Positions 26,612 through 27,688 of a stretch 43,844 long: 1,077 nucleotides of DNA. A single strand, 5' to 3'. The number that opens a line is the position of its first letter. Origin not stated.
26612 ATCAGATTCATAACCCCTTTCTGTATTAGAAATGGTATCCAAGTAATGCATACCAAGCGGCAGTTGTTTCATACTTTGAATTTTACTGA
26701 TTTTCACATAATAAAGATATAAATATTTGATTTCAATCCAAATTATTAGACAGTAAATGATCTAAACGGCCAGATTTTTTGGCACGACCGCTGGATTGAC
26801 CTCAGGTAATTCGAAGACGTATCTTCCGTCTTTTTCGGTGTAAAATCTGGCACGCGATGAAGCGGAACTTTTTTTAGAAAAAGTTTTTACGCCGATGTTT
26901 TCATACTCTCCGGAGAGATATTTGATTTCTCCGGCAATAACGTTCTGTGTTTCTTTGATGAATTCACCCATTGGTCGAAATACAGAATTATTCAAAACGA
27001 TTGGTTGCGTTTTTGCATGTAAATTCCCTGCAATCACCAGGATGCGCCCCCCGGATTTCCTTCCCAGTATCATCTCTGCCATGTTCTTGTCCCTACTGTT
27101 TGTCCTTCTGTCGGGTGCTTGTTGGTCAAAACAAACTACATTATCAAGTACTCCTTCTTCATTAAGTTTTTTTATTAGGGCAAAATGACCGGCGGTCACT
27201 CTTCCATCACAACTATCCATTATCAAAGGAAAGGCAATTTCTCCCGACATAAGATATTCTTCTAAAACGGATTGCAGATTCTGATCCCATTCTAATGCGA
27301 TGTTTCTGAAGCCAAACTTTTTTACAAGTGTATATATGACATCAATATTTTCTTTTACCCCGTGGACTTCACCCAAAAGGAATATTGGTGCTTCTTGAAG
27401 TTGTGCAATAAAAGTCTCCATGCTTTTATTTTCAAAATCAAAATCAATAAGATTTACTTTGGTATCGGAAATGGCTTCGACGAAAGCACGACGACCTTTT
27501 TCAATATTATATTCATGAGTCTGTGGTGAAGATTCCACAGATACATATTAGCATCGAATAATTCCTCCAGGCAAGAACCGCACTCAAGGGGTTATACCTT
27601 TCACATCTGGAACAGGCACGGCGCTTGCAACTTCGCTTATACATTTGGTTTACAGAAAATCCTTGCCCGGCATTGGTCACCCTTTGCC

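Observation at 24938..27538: Microviridin-like ATP-grasp RiPP cluster with an unusual ChaN/TIKI-family partner, carried as AT-rich cargo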

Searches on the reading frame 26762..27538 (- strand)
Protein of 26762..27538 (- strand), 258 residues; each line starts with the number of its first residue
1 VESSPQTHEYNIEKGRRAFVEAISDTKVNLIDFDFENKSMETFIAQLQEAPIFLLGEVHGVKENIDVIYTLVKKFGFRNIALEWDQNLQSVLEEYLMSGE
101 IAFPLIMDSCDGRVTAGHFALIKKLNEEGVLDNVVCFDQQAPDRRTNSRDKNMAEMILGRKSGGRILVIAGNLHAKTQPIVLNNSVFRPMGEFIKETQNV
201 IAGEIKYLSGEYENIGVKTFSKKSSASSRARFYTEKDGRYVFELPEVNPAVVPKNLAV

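Call 3: search_protein_families(library=pfam, proteins=[window:26762-27538:-], max_evalue=0.1)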
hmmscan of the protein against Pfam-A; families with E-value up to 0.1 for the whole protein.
window:26762-27538:- (258 aa): 2 families
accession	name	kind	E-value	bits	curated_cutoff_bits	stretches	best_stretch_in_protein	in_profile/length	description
PF04187.18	Cofac_haem_bdg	-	0.00014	22.4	27.7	0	149-177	175-205/213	Haem-binding uptake, Tiki superfamily, ChaN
PF03523.18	Macscav_rec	-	0.022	15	25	0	20-42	5-28/49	Macrophage scavenger receptor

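Call 4: search_protein_families(library=ncbifam, proteins=[window:26762-27538:-], max_evalue=0.1)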
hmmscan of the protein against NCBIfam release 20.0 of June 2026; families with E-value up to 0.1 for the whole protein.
window:26762-27538:- (258 aa): 0 families

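Call 8: find_homologous_proteins(query=window:26762-27538:-)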
Query window:26762-27538:- (258 aa): 112 proteins with E <= 0.001 among 549 candidates.
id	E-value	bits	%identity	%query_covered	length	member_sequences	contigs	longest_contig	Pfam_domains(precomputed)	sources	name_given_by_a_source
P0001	3.2e-166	569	100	100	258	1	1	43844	-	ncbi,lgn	-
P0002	4.3e-71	258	47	97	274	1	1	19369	-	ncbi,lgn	-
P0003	1.7e-70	256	48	94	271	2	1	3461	-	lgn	-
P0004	2.6e-70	255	48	97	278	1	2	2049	-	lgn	-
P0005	2.8e-69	252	48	95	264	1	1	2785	-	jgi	jgi:hypothetical protein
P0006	3.4e-69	251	48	95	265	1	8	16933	PF04187.19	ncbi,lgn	-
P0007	4.7e-69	251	50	95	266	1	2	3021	-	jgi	jgi:hypothetical protein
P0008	8.2e-69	250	50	95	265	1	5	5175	-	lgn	-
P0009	2.7e-68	248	48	97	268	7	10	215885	-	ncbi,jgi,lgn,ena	jgi:hypothetical protein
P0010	4.1e-67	245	49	95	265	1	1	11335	-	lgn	-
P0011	7.2e-67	244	48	98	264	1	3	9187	-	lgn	-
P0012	8.1e-67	244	45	97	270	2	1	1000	-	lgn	-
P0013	1.2e-66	243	47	95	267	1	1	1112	-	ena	-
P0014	1.3e-66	243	49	95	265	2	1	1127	-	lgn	-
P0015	1.8e-66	242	47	95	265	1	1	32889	-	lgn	-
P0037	2.8e-63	232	47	95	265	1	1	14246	PF05139.20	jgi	jgi:hypothetical protein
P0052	1.0e-60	224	45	94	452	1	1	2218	PF13673.14,PF13302.14,PF13508.14,PF08445.17,PF00583.32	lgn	-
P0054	1.6e-60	223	43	94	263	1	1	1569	PF05139.20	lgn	-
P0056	2.8e-60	222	45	95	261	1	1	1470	PF04187.19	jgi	-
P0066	2.9e-58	216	45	91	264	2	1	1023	PF05139.20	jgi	-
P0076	8.1e-52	194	43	91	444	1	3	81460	-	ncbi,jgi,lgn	jgi:hypothetical protein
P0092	2.4e-19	88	32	92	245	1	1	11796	PF04187.19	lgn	-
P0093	3.1e-19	88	32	91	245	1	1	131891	PF04187.19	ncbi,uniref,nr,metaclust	ncbi:hypothetical protein [Nonomuraea candida]|uniref:hypothetical protein n=1 Tax=Nonomuraea candid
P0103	1.4e-14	73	31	86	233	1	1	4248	PF04187.19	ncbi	-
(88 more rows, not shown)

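Call 15: find_encoding_contigs(protein=P0001, flank=3000, max_places=3)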
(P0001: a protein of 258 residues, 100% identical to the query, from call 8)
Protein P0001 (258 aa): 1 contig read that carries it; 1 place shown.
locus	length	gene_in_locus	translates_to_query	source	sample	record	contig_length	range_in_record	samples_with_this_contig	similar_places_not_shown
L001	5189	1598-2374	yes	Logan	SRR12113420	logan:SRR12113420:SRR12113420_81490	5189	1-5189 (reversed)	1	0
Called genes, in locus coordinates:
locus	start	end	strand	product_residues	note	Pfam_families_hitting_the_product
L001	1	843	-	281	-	?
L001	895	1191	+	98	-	PF13560:HTH_31, PF12844:HTH_19, PF01381:HTH_3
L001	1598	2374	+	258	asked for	-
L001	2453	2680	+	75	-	-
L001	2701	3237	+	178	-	-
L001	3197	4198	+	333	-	PF21068:ATPgraspMvdD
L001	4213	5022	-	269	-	PF03432:Relaxase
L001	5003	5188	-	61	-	?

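Call 16: find_encoding_contigs(protein=P0002, flank=6000, max_places=3)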
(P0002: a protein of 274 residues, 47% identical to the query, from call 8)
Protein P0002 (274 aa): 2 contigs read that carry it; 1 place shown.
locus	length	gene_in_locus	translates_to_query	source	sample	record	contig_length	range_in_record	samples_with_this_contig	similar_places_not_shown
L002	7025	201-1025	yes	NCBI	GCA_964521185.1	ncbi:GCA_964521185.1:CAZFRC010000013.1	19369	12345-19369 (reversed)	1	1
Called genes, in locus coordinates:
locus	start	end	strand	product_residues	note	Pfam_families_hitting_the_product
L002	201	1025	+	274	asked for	-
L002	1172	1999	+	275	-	-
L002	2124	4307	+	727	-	PF17191:RecG_wedge, PF04851:ResIII, PF00270:DEAD, PF00271:Helicase_C, PF19833:RecG_dom3_C (weak)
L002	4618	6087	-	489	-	PF00932:LTD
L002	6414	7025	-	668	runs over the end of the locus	PF06068:TIP49 (faint), PF00004:AAA, PF17862:AAA_lid_3, PF23902:AAA_lid_PRS2_C (faint), PF01434:Peptidase_M41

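Call 17: find_encoding_contigs(protein=P0009, flank=6000, max_places=4)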
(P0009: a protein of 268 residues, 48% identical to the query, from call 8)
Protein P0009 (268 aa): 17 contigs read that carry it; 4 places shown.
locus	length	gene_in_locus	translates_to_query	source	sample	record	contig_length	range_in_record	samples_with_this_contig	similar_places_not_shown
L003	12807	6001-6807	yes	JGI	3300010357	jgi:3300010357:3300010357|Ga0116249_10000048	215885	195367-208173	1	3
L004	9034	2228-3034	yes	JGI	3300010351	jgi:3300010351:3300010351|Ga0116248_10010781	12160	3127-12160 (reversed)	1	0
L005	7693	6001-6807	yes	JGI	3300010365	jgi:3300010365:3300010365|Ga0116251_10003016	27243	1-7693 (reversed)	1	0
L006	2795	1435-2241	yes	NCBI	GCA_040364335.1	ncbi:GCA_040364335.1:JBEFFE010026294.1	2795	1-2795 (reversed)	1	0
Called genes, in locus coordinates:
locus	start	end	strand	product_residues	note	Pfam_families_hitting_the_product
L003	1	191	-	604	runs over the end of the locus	PF05157:MshEN, PF00437:T2SSE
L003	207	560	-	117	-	-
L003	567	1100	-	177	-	PF04350:PilO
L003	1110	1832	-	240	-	-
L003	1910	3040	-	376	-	PF11104:PilM_2, PF14450:FtsA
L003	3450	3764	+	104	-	PF00156:Pribosyltran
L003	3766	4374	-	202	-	-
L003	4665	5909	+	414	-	PF01471:PG_binding_1, PF01833:TIG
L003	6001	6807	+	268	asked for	-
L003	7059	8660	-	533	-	-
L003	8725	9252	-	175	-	PF13238:AAA_18 (faint), PF13671:AAA_33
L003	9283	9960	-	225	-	PF00106:adh_short, PF13561:adh_short_C2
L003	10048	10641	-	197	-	PF11967:RecO_N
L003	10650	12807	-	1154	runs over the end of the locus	PF00133:tRNA-synt_1, PF00300:His_Phos_1, PF00133:tRNA-synt_1, PF09334:tRNA-synt_1g, PF08264:Anticodon_1, PF19302:DUF5915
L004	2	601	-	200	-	?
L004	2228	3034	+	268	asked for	-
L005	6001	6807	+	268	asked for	-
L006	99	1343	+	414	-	PF01471:PG_binding_1, PF01833:TIG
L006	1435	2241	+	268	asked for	-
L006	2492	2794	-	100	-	?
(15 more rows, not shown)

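Call 33: search_solved_structures(query=window:26762-27538:-, max_evalue=10)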
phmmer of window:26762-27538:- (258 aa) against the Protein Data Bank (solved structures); distinct sequences matched with E-value up to 10: 0.

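Call 50: search_solved_structures(query=A2, max_evalue=1, show_alignments=2)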
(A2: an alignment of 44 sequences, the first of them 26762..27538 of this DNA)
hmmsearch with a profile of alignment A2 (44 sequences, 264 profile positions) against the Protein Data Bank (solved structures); distinct sequences matched with E-value up to 1: 2.
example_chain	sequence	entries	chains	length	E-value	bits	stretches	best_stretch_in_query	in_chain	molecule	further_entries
6xcq_A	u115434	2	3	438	0.00011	24.7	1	136-200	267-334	EreC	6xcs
7kc8_A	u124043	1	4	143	0.82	12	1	140-182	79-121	16.4 kDa salivary peptide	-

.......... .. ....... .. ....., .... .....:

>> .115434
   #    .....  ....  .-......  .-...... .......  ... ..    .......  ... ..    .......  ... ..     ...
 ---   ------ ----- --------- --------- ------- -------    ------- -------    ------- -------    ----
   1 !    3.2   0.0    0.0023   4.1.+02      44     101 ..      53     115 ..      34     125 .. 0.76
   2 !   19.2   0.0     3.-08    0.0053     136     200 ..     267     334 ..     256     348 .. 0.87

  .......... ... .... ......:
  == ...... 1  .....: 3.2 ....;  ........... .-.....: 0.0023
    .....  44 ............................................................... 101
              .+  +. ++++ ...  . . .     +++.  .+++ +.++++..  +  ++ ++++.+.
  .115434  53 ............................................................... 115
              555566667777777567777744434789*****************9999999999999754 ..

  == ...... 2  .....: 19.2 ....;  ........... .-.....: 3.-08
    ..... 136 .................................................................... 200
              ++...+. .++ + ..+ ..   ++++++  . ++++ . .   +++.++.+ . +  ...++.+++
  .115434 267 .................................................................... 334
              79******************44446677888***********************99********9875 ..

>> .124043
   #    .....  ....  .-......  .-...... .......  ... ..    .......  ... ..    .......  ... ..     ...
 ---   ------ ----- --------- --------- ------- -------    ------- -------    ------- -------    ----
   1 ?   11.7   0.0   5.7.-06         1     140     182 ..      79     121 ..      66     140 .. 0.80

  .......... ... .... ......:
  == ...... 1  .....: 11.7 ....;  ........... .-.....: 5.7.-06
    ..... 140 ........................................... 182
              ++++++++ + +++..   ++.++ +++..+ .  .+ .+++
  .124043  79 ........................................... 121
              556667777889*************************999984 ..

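Call 55: predict_structure(alignment_id=A2)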
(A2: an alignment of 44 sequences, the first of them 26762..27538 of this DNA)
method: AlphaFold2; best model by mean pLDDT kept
length: 258 residues; sequences in the alignment: 44
mean_pLDDT: 92.0   pTM: 0.91
mean pLDDT of the five models: 92.0, 91.9, 91.7, 91.6, 91.2
residues with pLDDT >= 90: 208; 70-90: 37; 50-70: 8; < 50: 5
segments of 3 or more residues with pLDDT < 50: 1-4
pLDDT, mean of each block of 10 residues (from residue 1): 53 93 98 85 92 97 99 97 96 96 93 97 98 94 86 94 89 97 94 96 97 96 84 93 97 79
secondary structure, 60 per line:
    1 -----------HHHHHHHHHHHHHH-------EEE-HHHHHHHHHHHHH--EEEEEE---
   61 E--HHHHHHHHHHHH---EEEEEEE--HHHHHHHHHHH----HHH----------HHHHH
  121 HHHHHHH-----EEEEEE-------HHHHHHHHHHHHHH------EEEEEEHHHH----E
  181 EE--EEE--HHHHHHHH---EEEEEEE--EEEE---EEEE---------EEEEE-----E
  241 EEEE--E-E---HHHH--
elements in order: H12-25 E33-35 H37-49 E52-57 H64-75 E79-85 H88-98 H116-127 E133-138 H146-159 E166-171 H172-175 E180-182 E185-187 H190-197 E201-207 E210-213 E217-220 E230-234 E240-244 H253-256

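Call 57: search_protein_families(library=pfam, proteins=[P0052, P0076], max_evalue=1)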
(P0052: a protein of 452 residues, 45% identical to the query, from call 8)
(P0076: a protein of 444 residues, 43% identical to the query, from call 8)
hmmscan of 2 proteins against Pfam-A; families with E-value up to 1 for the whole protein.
P0052 (452 aa): 11 families
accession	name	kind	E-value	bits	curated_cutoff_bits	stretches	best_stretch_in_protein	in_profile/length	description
PF00583.31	Acetyltransf_1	-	1.4e-15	58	20.7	1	310-418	3-116/116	Acetyltransferase (GNAT) family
PF13508.13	Acetyltransf_7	-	1.5e-13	51.3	27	1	341-419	4-83/84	Acetyltransferase (GNAT) domain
PF13673.13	Acetyltransf_10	-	8.3e-13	48.9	23.6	1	329-430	20-118/128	Acetyltransferase (GNAT) domain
PF08445.16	FR47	-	2.1e-06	28.1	22.1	1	365-421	23-80/86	FR47-like protein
PF13302.13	Acetyltransf_3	-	1.3e-05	26.4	25.4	1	275-419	3-138/138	Acetyltransferase (GNAT) domain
PF13420.13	Acetyltransf_4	-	0.00093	19.7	24.3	1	310-424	20-140/155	Acetyltransferase (GNAT) domain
PF04187.18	Cofac_haem_bdg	-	0.012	16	27.7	1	147-177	172-204/213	Haem-binding uptake, Tiki superfamily, ChaN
PF18950.5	DUF5694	-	0.064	14.1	27.5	0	146-186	131-173/185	Family of unknown function (DUF5694)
PF14542.12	Acetyltransf_CG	-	0.08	13.5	30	1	343-396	2-57/80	GCN5-related N-acetyl-transferase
PF22266.2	DUF6953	-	0.098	13.3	27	0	308-349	2-43/74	Family of unknown function (DUF6953)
PF05139.19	Erythro_esteras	-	0.12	12.5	26.4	1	145-201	191-253/358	Erythromycin esterase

P0076 (444 aa): 3 families
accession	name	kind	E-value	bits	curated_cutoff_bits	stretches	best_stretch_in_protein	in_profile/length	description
PF04187.18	Cofac_haem_bdg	-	0.00071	20.1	27.7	1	150-177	175-204/213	Haem-binding uptake, Tiki superfamily, ChaN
PF21820.2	DUF6886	-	0.0011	19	27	1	354-406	90-141/164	Family of unknown function (DUF6886)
PF05139.19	Erythro_esteras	-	0.011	15.8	26.4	1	143-201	189-253/358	Erythromycin esterase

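Call 60: fold_search(model_id=the predicted structure, library=pdb)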
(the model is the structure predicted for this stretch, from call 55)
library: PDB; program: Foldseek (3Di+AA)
matches with E <= 10: 808; with E <= 0.001: 13
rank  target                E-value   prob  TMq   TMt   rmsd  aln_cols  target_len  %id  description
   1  2qgm                  2.1e-07  1.00  0.62  0.43  11.5       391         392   12  Crystal structure of succinoglycan biosynthesis protein at the resolution 1.7 A. Northeast Structural Genomics Consortiu (released 2007-07-24)
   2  6xcq                  6.5e-06  1.00  0.54  0.36   6.0       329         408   15  Erythromycin esterase EreC, mutant H289N in its closed conformation (released 2021-02-17)
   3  2rad_A                9.2e-06  1.00  0.52  0.35  10.0       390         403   10  Crystal structure of the succinoglycan biosynthesis protein. Northeast structural Genomics Consortium target BcR135 (released 2007-10-02)
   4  3b55                  9.7e-06  1.00  0.62  0.41  12.5       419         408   10  Crystal structure of the Q81BN2_BACCR protein from Bacillus cereus. NESG target BcR135 (released 2007-11-06)
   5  6a8j_C                2.4e-05  1.00  0.43  0.26  15.3       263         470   13  Crystal structure of bacterial protein toxins (released 2018-10-10)
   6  2rad_B                2.9e-05  1.00  0.52  0.35   9.2       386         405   10  Crystal structure of the succinoglycan biosynthesis protein. Northeast structural Genomics Consortium target BcR135 (released 2007-10-02)
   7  6a7h_D                3.7e-05  1.00  0.45  0.27  15.1       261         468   13  Bacterial protein toxins (released 2018-10-10)
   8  6a7h_C                4.6e-05  1.00  0.43  0.26  15.3       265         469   14  Bacterial protein toxins (released 2018-10-10)
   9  6a8j_A                5.5e-05  1.00  0.44  0.26  15.3       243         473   16  Crystal structure of bacterial protein toxins (released 2018-10-10)
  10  6a8j_B                6.2e-05  1.00  0.42  0.25  15.3       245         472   16  Crystal structure of bacterial protein toxins (released 2018-10-10)
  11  6a7h_A                7.8e-05  1.00  0.43  0.25  15.4       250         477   14  Bacterial protein toxins (released 2018-10-10)
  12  6a7h_B                8.3e-05  1.00  0.44  0.26  15.3       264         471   14  Bacterial protein toxins (released 2018-10-10)
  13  6xcs_A                1.9e-04  1.00  0.54  0.36   5.7       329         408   16  Erythromycin esterase mutant EreC H289N in its open conformation (released 2021-02-17)
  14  2ebh_X                1.6e-03  1.00  0.44  0.18  15.6       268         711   10  Crystal structures reveal a thiol-protease like catalytic triad in the C-terminal region of Pasteurella multocida toxi (released 2007-03-06)
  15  5w6l_B                2.0e-03  1.00  0.43  0.25  15.8       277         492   13  Crystal Structure of RRSP, a MARTX Toxin Effector Domain from Vibrio vulnificus CMCP6 (released 2018-06-27)
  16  2ebf_X                2.0e-03  1.00  0.44  0.18  15.9       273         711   12  Crystal structures reveal a thiol-protease like catalytic triad in the C-terminal region of Pasteurella multocida toxi (released 2007-03-06)
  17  2g5g                  4.0e-03  1.00  0.39  0.39   6.5       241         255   11  Cofacial heme binding to ChaN of Campylobacter jejuni (released 2006-10-03)
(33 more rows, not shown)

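Call 61: find_related_loci(query=A2, collection=metagenome_contigs, flank=5000)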
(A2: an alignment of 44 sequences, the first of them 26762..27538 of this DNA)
Query A2 (258 aa) in metagenome_contigs; peptide patterns used: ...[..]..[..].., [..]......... (x = any residue, [..] = any of these).
510 stretches matched a pattern; 408 encode a relative of the query (tblastn E <= 1e-3); the best 80 are kept; 80 distinct loci.
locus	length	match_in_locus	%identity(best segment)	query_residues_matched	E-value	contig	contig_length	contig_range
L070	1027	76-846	48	1-253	1e-83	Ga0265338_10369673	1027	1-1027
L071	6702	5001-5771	46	2-253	2e-76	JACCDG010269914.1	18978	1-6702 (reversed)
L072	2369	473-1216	49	11-253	5e-78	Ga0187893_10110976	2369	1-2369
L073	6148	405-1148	48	11-253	2e-75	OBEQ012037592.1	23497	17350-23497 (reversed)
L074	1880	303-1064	46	8-253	4e-77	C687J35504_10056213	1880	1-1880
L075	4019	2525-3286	46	8-253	3e-74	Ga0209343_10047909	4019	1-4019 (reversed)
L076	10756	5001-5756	48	5-253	6e-74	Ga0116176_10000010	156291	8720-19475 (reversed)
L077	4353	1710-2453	47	11-253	3e-72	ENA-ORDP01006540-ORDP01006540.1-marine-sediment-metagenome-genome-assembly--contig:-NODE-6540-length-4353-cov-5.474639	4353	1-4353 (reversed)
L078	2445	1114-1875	47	5-256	3e-73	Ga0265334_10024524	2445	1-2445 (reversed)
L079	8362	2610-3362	47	9-253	1e-71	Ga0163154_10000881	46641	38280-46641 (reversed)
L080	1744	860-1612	49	8-253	1e-73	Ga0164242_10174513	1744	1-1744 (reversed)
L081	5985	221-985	47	1-253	6e-71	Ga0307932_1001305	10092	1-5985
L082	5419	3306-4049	48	11-253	2e-70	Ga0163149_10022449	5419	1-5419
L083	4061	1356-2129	47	1-253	3e-70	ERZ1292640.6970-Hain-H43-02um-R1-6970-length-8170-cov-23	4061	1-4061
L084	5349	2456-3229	47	1-253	3e-70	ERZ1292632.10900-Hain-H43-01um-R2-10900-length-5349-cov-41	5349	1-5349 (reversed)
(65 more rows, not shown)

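Call 80: find_encoding_contigs(protein=P0052, flank=3000, max_places=3)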
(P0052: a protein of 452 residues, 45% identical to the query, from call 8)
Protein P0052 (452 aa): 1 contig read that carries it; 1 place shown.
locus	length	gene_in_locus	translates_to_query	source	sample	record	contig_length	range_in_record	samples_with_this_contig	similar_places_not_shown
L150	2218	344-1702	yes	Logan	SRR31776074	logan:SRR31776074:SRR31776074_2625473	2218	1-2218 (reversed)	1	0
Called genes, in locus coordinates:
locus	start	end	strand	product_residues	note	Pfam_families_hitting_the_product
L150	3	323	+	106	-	?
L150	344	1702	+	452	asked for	PF13302:Acetyltransf_3 (weak), PF00583:Acetyltransf_1, PF13673:Acetyltransf_10, PF13508:Acetyltransf_7, PF08445:FR47 (weak)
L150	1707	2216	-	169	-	?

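Call 81: find_encoding_contigs(protein=P0003, flank=4000, max_places=3)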
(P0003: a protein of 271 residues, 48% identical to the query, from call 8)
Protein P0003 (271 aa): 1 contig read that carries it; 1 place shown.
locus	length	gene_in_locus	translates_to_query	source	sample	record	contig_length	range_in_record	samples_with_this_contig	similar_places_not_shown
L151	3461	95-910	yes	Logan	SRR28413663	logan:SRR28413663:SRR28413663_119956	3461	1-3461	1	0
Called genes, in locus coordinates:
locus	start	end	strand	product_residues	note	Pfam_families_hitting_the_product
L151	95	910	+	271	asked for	-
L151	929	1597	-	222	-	-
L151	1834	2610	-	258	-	-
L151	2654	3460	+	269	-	?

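Call 99: search_protein_families(library=padloc, proteins=[window:26762-27538:-], max_evalue=0.001)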
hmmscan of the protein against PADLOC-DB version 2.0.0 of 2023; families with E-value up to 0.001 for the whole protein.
window:26762-27538:- (258 aa): 0 families
